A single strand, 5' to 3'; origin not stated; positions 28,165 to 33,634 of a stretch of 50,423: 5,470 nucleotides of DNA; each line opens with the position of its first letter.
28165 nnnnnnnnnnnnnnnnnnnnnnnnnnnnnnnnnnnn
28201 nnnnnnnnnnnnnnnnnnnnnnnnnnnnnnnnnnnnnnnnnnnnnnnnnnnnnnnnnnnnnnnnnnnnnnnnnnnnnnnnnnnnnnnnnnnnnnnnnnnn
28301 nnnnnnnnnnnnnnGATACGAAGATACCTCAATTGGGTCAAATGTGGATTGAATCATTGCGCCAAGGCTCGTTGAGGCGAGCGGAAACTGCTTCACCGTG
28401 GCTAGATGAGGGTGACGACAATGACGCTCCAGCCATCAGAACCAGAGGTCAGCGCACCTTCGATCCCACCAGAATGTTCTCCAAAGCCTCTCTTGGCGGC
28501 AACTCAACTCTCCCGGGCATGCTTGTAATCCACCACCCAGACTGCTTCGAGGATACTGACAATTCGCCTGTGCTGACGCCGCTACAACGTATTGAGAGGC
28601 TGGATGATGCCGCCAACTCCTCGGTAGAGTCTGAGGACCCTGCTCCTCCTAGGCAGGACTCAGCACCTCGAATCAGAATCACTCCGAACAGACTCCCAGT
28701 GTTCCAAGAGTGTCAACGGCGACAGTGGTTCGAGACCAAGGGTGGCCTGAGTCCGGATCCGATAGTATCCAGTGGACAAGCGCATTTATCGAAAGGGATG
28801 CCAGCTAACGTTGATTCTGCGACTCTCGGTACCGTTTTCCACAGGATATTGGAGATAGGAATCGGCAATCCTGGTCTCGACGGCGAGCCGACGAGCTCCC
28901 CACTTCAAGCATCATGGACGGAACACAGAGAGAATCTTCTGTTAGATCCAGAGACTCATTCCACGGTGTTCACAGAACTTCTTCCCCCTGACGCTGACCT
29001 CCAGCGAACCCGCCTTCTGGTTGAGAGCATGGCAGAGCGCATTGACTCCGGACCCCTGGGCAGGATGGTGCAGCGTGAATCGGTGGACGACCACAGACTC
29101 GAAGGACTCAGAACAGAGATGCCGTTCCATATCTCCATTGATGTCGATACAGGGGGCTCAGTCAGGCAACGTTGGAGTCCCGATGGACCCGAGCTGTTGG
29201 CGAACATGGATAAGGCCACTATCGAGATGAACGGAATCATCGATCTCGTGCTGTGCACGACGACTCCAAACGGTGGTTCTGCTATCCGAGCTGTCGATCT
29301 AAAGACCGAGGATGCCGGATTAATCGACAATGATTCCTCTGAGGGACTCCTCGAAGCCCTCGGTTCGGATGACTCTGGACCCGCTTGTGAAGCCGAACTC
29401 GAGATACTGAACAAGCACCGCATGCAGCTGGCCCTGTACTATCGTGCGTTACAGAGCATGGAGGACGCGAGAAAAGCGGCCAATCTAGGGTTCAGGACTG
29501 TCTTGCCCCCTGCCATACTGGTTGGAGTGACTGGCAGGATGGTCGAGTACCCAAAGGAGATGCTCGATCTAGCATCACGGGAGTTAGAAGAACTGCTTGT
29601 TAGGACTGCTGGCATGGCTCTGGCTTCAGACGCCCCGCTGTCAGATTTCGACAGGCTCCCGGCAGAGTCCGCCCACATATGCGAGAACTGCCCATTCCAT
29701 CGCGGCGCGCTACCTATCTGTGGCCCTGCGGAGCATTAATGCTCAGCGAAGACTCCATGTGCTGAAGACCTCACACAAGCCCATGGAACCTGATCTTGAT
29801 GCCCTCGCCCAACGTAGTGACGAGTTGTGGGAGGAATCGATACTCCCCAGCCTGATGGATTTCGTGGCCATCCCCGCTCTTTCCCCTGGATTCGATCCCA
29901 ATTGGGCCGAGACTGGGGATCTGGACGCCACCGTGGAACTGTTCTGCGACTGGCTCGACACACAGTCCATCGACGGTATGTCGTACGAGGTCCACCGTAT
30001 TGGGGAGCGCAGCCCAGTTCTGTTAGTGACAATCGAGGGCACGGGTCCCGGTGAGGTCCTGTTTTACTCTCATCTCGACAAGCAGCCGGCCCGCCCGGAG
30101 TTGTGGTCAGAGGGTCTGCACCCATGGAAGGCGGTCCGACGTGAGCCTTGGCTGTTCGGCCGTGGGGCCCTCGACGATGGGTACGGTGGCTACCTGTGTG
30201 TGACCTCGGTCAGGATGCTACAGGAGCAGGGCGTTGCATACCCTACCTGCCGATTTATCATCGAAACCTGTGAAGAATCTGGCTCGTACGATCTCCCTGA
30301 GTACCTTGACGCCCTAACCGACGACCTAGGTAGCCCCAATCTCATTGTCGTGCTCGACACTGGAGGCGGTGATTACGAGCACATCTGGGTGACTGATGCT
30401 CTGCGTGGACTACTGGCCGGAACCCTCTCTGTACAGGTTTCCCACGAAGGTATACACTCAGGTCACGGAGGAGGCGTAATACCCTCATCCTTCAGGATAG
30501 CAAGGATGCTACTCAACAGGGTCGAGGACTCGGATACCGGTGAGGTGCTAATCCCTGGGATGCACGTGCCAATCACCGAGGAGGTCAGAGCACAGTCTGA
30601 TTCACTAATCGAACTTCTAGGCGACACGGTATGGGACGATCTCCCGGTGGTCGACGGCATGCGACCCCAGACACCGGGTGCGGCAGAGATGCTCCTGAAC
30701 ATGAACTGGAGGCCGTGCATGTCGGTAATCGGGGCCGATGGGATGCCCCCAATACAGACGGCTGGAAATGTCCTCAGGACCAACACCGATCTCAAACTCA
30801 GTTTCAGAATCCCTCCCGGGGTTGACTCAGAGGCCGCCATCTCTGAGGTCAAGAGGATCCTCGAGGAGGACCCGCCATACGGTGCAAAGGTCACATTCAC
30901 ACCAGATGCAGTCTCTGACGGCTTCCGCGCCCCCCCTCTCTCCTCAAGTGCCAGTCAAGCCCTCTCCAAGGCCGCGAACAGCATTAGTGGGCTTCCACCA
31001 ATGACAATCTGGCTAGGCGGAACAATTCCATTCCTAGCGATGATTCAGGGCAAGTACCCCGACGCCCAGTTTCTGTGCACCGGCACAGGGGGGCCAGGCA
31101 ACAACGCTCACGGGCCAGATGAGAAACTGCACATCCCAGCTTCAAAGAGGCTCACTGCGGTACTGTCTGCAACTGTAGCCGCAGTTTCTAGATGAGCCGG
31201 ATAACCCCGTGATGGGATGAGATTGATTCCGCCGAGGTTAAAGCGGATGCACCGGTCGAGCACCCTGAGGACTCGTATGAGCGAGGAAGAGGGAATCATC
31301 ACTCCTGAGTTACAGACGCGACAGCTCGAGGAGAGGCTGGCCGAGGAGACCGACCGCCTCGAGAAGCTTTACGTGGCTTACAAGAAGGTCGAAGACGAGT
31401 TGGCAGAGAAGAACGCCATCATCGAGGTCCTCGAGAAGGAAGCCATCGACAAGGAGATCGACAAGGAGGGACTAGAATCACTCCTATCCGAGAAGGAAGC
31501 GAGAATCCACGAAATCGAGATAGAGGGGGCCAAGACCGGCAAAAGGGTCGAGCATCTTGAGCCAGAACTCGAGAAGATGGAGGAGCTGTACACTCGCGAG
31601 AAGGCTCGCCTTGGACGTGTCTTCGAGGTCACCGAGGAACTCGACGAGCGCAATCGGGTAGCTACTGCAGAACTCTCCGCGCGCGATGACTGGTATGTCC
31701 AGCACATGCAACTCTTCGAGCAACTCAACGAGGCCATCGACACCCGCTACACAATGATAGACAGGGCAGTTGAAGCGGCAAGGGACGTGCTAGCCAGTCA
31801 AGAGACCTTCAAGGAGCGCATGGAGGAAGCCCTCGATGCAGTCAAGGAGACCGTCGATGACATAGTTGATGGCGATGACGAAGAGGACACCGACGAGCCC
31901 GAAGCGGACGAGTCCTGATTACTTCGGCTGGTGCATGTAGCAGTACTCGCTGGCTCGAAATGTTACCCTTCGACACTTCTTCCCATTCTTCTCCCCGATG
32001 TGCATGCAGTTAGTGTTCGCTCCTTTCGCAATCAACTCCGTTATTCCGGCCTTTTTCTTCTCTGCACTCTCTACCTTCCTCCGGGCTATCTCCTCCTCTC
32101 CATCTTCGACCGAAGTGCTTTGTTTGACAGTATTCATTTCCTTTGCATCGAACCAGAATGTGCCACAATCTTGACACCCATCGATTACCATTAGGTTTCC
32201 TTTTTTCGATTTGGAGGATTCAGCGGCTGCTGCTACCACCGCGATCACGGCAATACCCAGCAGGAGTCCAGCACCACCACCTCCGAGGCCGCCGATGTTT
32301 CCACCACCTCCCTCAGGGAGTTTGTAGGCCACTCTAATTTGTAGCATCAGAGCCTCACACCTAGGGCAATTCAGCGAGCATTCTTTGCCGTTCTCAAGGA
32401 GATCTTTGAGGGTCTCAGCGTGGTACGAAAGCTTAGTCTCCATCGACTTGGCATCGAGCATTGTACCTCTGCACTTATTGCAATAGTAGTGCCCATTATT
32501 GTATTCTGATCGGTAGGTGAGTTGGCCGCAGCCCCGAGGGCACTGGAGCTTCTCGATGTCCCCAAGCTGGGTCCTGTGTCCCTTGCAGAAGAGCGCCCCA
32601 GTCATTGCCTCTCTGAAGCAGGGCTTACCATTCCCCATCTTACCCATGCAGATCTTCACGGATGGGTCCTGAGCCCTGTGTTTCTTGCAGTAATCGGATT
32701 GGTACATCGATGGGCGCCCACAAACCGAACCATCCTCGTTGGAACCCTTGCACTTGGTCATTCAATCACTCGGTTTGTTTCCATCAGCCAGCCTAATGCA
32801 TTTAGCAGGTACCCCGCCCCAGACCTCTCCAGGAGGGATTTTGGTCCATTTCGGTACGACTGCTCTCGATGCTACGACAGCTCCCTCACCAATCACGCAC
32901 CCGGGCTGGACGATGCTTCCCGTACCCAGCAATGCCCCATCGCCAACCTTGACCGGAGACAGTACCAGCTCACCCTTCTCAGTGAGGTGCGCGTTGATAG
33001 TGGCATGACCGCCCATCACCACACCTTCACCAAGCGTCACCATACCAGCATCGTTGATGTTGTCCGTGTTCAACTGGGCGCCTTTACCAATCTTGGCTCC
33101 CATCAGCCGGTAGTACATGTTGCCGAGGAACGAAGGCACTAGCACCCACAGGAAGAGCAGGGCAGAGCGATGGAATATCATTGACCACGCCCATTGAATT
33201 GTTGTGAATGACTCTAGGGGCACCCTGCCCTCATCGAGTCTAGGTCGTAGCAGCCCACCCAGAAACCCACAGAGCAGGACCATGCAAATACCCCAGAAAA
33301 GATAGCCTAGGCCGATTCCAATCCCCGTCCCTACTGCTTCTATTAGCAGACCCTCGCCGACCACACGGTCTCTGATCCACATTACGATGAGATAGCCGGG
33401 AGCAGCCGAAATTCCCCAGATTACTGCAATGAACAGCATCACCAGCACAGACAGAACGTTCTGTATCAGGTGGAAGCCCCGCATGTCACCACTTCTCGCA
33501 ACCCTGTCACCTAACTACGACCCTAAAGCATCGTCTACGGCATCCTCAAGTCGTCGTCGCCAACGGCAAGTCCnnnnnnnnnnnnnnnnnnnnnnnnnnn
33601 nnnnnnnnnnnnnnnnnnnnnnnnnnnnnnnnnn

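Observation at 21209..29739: Bacterial-type AddB/AddA-like helicase-nuclease pair embedded in an archaeal core region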

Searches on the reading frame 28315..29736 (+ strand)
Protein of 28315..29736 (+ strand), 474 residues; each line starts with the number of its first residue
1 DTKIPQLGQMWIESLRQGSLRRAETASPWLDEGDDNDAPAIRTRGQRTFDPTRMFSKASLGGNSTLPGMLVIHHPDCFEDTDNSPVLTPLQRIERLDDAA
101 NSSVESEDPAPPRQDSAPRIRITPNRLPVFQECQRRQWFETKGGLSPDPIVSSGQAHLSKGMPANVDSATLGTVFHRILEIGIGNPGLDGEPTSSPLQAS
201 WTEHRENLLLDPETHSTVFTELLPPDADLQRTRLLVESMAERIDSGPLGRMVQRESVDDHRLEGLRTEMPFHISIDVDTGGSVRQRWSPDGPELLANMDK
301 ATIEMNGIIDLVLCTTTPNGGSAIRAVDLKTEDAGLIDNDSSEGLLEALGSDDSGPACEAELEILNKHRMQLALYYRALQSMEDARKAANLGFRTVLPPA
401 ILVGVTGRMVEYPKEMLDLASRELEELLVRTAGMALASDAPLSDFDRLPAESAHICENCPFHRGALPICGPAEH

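Call 67: predict_structure(alignment_id=A4)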
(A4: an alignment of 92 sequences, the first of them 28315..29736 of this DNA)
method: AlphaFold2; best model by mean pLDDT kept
length: 474 residues; sequences in the alignment: 92
mean_pLDDT: 85.0   pTM: 0.77
mean pLDDT of the five models: 85.0, 84.9, 84.1, 83.3, 81.8
residues with pLDDT >= 90: 248; 70-90: 150; 50-70: 61; < 50: 15
segments of 3 or more residues with pLDDT < 50: 151-158
pLDDT, mean of each block of 10 residues (from residue 1): 66 81 77 69 73 64 53 55 63 74 62 88 91 93 78 50 87 96 92 89 96 98 95 95 97 96 95 95 85 89 96 96 97 72 78 92 92 97 96 97 95 97 97 91 92 87 83 84
secondary structure, 60 per line:
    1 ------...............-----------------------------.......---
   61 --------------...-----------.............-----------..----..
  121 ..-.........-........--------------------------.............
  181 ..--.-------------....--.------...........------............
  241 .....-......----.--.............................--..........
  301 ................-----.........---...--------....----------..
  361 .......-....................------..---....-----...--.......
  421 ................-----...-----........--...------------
elements in order: H7-21 H51-57 H89-101 E119-122 H124-132 H134-141 H168-182 H199-202 H212-222 H229-245 H247-252 E260-288 E291-316 E322-330 H345-348 H359-367 H369-388 E400-403 E409-411 H414-436 H450-457

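Call 69: fold_search(model_id=the predicted structure, library=pdb)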
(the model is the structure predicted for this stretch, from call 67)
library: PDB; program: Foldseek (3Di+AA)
matches with E <= 10: 298; with E <= 0.001: 13
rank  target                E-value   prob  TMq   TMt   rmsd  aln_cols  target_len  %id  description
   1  4cej_B                8.4e-06  1.00  0.33  0.15  10.9       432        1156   14  Crystal structure of AddAB-DNA-ADPNP complex at 3 Angstrom resolution (released 2014-03-12)
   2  6ppr_A                2.3e-05  1.00  0.35  0.21  10.2       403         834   16  Cryo-EM structure of AdnA(D934A)-AdnB(D1014A) in complex with AMPPNP and DNA (released 2019-11-20)
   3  9iab_A                3.3e-05  1.00  0.31  0.50  10.5       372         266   13  Structure of the Argonaute-associated Cas4 family protein 1 (ACE1) from Chroococcidiopsis thermalis (CtACE1) (released 2025-04-23)
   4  4cei_B                3.7e-05  1.00  0.35  0.16   9.1       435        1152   13  Crystal structure of ADPNP-bound AddAB with a forked DNA substrate (released 2014-03-12)
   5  4ceh_B                4.4e-05  1.00  0.32  0.15  11.4       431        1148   13  Crystal structure of AddAB with a forked DNA substrate (released 2014-03-12)
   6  9np6_A                4.6e-05  1.00  0.36  0.21  10.8       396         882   16  Cryo-EM structure of AdnA(D934A)-AdnB(D1014A) in complex with AMPPNP and blunt end DNA (released 2025-03-19)
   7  9iab_B                1.3e-04  1.00  0.31  0.49  10.6       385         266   14  Structure of the Argonaute-associated Cas4 family protein 1 (ACE1) from Chroococcidiopsis thermalis (CtACE1) (released 2025-04-23)
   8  3u44_B                1.4e-04  1.00  0.32  0.15  10.0       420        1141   12  Crystal structure of AddAB-DNA complex (released 2012-03-21)
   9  5ean_A                1.5e-04  1.00  0.33  0.17  10.6       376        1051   15  Crystal structure of Dna2 in complex with a 5' overhang DNA (released 2015-11-18)
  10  3u4q_B                2.0e-04  1.00  0.32  0.15  13.8       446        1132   12  Structure of AddAB-DNA complex at 2.8 angstroms (released 2012-03-21)
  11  5eaw_A                3.0e-04  1.00  0.34  0.17  10.6       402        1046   15  Crystal structure of Dna2 nuclease-helicase (released 2015-11-18)
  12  5ld2_B                3.8e-04  1.00  0.28  0.13  10.1       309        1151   11  Cryo-EM structure of RecBCD+DNA complex revealing activated nuclease domain (released 2016-10-05)
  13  9iac_A                5.0e-04  0.99  0.26  0.40  12.1       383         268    9  Structure of the Argonaute-associated Cas4 family protein 1 (ACE1) from Microcystis aeruginosa (MaACE1) (released 2025-04-23)
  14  6sjb_B                1.2e-03  0.99  0.27  0.13  16.0       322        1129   13  Cryo-EM structure of the RecBCD Chi recognised complex (released 2020-01-01)
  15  8b1t_B                1.3e-03  0.96  0.24  0.11  18.4       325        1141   12  RecBCD-DNA in complex with the phage protein Abc2 (released 2022-12-28)
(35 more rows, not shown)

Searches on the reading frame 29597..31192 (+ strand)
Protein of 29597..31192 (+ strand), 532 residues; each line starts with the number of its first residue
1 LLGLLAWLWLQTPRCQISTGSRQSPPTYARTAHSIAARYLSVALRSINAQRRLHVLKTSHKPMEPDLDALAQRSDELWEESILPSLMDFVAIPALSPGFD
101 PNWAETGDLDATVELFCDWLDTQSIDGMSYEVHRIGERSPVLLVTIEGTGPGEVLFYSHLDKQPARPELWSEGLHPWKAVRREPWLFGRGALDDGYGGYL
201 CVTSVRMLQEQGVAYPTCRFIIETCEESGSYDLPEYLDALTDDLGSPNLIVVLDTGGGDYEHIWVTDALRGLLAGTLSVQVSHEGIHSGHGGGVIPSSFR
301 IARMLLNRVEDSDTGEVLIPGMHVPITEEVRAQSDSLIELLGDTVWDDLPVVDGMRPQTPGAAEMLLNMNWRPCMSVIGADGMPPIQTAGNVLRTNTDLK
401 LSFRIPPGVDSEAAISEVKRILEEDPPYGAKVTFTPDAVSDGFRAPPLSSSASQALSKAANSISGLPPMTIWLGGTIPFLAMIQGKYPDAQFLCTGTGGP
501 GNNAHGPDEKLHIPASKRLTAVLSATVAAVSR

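Call 8: search_protein_families(library=pfam, proteins=[window:29597-31192:+], max_evalue=0.001)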
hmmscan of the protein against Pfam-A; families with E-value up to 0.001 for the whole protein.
window:29597-31192:+ (532 aa): 2 families
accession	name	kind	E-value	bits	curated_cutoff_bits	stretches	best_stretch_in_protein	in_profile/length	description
PF01546.33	Peptidase_M20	-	1.6e-17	64.5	24.6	1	155-527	1-204/206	Peptidase family M20/M25/M40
PF07687.19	M20_dimer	-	0.00021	21.7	21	1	269-427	3-104/107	Peptidase dimerisation domain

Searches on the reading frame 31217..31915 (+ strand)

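Call 8: search_protein_families(library=pfam, proteins=[window:31217-31915:+], max_evalue=0.001)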
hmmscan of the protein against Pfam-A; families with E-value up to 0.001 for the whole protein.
window:31217-31915:+ (233 aa): 0 families

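Call 32: search_protein_families(library=padloc, proteins=[window:31217-31915:+], max_evalue=0.01)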
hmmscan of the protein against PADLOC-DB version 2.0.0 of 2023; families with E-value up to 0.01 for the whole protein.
window:31217-31915:+ (233 aa): 2 families
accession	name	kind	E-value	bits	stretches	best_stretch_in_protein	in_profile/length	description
PDLC03924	MkoC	-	0.0024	14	1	52-226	403-579/1136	-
PDLC03865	LmuB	-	0.0037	13.5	1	33-205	581-835/1007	-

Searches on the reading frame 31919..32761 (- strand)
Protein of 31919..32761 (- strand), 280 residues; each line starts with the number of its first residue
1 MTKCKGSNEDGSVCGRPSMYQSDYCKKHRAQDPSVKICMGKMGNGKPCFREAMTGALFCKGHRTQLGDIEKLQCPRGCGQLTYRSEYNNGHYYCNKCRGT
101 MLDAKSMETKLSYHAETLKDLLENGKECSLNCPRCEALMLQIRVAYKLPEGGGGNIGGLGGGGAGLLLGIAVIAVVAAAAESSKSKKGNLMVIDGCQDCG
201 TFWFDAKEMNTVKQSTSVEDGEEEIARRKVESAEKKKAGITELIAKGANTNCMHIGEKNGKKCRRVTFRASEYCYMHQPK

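Call 11: search_protein_families(library=pfam, proteins=[window:31919-32761:-], max_evalue=0.001)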
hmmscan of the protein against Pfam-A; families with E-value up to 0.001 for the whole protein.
window:31919-32761:- (280 aa): 2 families
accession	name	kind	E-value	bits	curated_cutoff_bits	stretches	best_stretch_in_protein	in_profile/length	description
PF13453.11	Zn_ribbon_TFIIB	-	2.7e-08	33.5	22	0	92-108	20-36/41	Transcription factor zinc-finger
PF13891.11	zf-C3Hc3H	-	0.00088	20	27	0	12-53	5-49/62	Potential DNA-binding domain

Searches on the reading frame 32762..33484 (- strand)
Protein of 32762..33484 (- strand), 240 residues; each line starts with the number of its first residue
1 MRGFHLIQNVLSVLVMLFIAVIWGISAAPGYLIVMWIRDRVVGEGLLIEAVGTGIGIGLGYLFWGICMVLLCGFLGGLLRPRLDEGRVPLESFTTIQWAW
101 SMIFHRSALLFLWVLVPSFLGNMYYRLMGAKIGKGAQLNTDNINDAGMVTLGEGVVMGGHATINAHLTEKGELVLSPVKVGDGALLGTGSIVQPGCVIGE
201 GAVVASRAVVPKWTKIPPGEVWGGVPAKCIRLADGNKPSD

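Call 11: search_protein_families(library=pfam, proteins=[window:32762-33484:-], max_evalue=0.001)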
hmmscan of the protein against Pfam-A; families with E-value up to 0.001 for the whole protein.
window:32762-33484:- (240 aa): 1 family
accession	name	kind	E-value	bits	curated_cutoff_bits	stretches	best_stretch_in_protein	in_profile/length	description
PF00132.30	Hexapep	-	2.7e-10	39.9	27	1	178-211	2-35/36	Bacterial transferase hexapeptide (six repeats)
